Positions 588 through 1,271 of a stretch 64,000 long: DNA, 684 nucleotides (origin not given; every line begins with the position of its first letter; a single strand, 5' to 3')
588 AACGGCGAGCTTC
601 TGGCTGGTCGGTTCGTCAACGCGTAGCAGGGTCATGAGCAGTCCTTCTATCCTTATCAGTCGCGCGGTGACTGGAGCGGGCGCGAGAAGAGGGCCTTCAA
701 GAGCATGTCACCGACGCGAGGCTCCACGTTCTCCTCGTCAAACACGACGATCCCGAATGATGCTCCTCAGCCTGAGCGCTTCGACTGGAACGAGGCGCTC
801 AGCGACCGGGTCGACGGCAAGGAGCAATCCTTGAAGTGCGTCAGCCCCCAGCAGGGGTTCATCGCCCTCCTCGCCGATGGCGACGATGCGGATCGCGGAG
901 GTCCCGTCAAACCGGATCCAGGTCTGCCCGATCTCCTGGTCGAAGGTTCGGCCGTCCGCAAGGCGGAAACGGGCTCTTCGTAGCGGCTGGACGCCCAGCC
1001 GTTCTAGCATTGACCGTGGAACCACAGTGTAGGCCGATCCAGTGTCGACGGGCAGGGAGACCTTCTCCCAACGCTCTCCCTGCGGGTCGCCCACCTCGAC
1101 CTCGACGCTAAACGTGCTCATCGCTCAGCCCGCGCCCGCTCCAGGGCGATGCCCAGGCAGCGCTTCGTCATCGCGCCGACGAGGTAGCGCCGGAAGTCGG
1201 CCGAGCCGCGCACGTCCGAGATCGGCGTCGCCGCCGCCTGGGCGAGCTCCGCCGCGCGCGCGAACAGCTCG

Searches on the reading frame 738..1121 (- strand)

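Call 3: search_protein_families(library=pfam, proteins=[window:738-1121:-], max_evalue=1)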
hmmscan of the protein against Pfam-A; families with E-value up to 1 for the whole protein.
window:738-1121:- (127 aa): 3 families
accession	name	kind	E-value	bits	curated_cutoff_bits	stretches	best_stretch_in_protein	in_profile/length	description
PF13975.11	gag-asp_proteas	-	1.3e-07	32.6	28.2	1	20-97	9-91/92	gag-polyprotein putative aspartyl protease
PF13650.11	Asp_protease_2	-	1.8e-06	29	24.3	1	8-94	3-89/90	Aspartyl protease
PF22302.1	DUF6968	-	0.19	12.1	27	1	78-111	34-67/90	Domain of unknown function (DUF6968)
